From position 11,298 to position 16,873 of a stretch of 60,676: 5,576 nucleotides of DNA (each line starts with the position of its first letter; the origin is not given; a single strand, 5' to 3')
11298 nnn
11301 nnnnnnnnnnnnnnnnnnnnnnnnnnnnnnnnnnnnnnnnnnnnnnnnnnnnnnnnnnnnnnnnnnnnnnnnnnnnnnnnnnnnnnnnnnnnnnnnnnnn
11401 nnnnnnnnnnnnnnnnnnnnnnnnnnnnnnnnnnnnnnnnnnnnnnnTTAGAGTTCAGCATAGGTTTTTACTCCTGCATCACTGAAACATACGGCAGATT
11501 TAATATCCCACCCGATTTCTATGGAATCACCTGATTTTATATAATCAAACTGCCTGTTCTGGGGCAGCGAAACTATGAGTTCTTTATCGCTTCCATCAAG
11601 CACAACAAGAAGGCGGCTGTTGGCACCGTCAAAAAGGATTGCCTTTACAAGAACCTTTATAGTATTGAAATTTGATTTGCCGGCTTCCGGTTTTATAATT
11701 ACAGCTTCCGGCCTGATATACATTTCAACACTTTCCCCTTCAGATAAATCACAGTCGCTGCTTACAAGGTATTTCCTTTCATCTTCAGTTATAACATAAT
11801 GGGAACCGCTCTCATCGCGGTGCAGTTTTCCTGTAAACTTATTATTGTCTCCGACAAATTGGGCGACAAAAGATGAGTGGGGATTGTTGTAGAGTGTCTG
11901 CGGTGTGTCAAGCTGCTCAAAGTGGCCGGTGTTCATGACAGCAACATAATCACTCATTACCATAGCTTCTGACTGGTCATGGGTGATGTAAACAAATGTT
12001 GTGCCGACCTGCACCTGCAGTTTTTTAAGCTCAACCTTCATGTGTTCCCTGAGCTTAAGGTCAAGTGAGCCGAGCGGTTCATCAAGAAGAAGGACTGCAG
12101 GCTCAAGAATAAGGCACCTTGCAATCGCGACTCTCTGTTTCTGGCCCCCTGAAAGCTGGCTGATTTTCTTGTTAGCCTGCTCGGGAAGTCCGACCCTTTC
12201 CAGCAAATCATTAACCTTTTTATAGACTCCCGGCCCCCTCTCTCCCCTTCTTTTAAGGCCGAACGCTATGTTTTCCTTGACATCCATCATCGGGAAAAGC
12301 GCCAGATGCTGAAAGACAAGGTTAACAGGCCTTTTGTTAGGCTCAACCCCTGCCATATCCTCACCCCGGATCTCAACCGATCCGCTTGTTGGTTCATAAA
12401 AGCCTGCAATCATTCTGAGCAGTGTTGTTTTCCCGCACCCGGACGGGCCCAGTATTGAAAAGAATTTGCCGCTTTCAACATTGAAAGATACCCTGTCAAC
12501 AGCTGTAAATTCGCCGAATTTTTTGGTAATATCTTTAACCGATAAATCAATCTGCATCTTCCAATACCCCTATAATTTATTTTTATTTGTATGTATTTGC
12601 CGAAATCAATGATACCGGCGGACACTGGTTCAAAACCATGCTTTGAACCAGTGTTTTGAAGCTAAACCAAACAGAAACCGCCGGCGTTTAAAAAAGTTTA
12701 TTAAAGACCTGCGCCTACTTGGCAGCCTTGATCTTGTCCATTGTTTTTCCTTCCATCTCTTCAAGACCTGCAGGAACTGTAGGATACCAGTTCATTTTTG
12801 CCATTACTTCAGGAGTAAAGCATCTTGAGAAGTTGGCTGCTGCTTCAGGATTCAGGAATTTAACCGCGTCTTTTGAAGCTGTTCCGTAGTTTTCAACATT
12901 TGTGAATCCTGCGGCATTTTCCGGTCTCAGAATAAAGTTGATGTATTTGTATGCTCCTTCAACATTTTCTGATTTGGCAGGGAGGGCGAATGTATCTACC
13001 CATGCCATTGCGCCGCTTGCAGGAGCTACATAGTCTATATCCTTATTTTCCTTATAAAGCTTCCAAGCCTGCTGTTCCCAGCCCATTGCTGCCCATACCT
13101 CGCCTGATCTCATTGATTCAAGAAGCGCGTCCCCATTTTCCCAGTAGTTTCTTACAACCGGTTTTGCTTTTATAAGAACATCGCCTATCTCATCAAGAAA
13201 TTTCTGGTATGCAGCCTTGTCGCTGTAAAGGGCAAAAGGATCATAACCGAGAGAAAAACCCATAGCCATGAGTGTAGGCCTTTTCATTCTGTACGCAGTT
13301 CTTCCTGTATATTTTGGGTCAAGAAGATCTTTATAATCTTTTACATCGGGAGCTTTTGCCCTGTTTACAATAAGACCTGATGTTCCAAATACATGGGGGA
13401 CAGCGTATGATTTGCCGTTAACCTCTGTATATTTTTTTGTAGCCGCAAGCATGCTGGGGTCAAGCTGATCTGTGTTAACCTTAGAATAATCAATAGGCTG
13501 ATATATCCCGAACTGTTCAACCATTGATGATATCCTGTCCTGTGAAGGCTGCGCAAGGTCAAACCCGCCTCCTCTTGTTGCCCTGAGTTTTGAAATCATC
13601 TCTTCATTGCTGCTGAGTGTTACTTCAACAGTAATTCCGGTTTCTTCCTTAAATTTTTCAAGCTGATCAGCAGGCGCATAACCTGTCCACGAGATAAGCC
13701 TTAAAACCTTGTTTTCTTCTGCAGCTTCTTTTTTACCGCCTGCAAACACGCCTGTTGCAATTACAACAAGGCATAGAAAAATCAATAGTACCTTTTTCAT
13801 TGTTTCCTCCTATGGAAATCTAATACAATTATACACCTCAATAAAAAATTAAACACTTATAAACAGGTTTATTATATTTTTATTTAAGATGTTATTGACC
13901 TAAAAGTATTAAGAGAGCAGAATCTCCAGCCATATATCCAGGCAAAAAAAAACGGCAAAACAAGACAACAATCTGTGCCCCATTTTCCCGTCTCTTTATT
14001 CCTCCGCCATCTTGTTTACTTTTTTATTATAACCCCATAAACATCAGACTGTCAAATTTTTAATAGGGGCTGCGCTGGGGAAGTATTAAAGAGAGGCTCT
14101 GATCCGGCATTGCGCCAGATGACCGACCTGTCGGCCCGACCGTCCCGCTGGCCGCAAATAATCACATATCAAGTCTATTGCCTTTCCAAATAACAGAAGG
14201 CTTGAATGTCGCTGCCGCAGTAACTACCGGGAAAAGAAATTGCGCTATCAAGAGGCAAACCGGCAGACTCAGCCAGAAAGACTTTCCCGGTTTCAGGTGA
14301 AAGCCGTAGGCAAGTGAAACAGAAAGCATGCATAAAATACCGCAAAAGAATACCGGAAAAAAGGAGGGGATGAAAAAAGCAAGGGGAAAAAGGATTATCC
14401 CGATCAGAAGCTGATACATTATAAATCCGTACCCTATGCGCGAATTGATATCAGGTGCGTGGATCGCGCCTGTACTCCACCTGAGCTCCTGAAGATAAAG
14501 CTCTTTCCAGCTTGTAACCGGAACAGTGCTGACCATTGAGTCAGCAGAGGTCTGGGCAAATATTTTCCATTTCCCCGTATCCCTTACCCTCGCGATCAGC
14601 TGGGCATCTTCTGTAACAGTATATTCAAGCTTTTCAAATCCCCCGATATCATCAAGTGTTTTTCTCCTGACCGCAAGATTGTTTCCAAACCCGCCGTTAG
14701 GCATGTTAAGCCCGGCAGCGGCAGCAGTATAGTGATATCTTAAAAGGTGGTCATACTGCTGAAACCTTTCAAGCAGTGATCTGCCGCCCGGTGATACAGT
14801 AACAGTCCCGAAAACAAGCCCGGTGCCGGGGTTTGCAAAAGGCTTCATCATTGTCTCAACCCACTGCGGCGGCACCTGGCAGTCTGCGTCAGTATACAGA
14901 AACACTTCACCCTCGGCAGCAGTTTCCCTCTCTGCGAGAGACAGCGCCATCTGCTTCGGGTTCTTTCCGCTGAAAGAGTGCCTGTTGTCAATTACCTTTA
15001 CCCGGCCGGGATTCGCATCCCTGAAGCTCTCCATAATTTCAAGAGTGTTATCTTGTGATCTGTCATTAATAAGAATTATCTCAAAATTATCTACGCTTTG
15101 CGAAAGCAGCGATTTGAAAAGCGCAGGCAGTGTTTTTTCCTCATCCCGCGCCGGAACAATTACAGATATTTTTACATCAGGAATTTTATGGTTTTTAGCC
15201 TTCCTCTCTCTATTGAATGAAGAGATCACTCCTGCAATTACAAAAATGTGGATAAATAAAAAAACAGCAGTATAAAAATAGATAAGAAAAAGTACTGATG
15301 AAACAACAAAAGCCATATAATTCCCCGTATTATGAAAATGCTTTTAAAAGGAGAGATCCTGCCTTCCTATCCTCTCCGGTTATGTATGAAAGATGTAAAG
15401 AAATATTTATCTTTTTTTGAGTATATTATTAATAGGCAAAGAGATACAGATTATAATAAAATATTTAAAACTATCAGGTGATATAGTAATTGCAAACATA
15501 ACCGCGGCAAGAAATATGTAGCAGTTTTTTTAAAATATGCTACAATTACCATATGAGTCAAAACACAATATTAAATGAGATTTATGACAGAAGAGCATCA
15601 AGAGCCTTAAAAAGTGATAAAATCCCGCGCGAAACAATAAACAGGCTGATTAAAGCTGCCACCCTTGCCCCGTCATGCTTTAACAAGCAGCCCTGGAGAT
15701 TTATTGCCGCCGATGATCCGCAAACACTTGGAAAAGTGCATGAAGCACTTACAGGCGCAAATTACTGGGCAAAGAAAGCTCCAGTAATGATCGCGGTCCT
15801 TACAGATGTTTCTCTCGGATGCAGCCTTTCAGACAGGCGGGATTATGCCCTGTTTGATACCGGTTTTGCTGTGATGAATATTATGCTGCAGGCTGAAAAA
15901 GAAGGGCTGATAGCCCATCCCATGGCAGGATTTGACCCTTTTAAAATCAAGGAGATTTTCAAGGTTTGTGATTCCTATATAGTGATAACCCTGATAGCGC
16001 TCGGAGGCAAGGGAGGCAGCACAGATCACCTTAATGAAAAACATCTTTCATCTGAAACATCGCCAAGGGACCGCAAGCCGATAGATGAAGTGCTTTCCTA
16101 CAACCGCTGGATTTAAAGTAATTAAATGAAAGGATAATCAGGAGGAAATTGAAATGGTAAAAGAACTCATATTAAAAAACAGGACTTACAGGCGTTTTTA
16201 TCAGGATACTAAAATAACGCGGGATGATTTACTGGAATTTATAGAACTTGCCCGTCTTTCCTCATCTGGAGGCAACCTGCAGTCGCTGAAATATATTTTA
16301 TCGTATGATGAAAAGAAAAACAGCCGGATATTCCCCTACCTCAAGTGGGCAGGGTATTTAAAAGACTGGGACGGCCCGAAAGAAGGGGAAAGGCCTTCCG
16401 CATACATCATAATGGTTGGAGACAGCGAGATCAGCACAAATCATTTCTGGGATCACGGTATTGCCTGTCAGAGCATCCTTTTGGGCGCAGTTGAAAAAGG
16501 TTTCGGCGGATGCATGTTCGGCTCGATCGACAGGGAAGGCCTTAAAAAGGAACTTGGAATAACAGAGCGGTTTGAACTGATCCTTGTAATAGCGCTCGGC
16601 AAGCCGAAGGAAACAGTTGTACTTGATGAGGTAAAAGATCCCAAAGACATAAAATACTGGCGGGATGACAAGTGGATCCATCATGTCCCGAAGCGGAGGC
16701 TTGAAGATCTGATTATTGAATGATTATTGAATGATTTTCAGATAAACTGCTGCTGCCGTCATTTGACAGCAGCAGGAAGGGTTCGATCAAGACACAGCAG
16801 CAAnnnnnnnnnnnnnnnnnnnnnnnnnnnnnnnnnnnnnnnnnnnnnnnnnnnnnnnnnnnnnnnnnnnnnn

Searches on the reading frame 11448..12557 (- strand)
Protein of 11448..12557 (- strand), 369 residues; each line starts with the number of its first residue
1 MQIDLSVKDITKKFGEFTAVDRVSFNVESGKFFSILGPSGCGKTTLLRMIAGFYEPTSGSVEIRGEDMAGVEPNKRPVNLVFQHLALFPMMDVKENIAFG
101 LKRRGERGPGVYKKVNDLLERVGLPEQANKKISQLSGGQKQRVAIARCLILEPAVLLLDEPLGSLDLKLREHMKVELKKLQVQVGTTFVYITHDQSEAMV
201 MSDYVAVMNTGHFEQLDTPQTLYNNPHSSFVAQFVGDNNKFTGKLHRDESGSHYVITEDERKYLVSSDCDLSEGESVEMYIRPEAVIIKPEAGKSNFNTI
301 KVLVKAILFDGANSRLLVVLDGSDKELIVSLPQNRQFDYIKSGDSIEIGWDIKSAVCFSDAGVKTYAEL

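Call 60: search_protein_families(library=pfam, proteins=[window:11448-12557:-], max_evalue=0.00001)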
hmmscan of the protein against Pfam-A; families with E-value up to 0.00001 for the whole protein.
window:11448-12557:- (369 aa): 2 families
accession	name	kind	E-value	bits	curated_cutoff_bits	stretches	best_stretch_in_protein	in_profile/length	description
PF00005.33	ABC_tran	-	9.7e-38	130.3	25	1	21-162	2-136/137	ABC transporter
PF08402.16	TOBE_2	-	1.4e-06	28.7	21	1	281-358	3-76/76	TOBE domain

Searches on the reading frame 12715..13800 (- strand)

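Call 60: search_protein_families(library=pfam, proteins=[window:12715-13800:-], max_evalue=0.00001)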
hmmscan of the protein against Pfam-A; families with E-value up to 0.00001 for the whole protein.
window:12715-13800:- (361 aa): 4 families
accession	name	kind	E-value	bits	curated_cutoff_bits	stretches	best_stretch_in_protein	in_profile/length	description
PF13416.11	SBP_bac_8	-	9.8e-34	117.8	27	1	47-314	3-267/279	Bacterial extracellular solute-binding protein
PF01547.30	SBP_bac_1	-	4.5e-19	70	26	1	42-296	10-306/307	Bacterial extracellular solute-binding protein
PF13343.11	SBP_bac_6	-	7.1e-15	55.6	24.6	1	93-314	23-226/245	Bacterial extracellular solute-binding protein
PF13531.11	SBP_bac_11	-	2.9e-09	37.5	25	1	48-297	18-219/227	Bacterial extracellular solute-binding protein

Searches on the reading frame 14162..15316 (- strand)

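Call 37: search_protein_families(library=pfam, proteins=[window:14162-15316:-])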
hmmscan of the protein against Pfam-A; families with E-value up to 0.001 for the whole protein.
window:14162-15316:- (384 aa): 5 families
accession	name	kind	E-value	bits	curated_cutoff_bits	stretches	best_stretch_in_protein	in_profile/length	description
PF00535.33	Glycos_transf_2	-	2.6e-27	96.2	23.3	1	51-221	1-164/168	Glycosyl transferase family 2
PF13506.12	Glyco_transf_21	-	1.2e-20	74.1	21.7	1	117-281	14-173/174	Glycosyl transferase family 21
PF13641.12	Glyco_tranf_2_3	-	8.6e-15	55.8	27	1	50-283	3-230/230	Glycosyltransferase like family 2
PF13632.12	Glyco_trans_2_3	-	2.1e-14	54.2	27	1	139-359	2-195/198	Glycosyl transferase family group 2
PF10111.15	Glyco_tranf_2_2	-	2.8e-07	30.7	27.3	1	51-245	1-200/276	Glycosyltransferase like family 2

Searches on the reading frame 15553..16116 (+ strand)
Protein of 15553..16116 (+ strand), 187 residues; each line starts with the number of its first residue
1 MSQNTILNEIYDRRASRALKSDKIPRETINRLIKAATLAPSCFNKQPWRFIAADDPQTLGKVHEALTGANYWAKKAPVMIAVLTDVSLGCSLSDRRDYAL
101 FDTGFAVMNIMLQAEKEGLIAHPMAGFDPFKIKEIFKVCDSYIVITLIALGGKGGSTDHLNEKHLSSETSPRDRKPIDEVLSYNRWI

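Call 37: search_protein_families(library=pfam, proteins=[window:15553-16116:+])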
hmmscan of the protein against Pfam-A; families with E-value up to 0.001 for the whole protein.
window:15553-16116:+ (187 aa): 2 families
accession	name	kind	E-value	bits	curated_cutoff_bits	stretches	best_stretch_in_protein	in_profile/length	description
PF00881.29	Nitroreductase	-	3.3e-23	83.1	23.5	2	10-66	1-57/167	Nitroreductase family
PF14512.11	TM1586_NiRdase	-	5.4e-10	39.7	27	1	26-56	157-187/215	Putative TM nitroreductase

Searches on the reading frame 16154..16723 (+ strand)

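Call 37: search_protein_families(library=pfam, proteins=[window:16154-16723:+])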
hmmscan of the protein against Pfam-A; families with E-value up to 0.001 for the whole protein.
window:16154-16723:+ (189 aa): 2 families
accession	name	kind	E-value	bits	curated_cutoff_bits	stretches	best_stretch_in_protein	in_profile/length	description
PF00881.29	Nitroreductase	-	1.3e-17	64.9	23.5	1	10-150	5-167/167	Nitroreductase family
PF14512.11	TM1586_NiRdase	-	1.6e-06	28.3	27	1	81-174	66-159/215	Putative TM nitroreductase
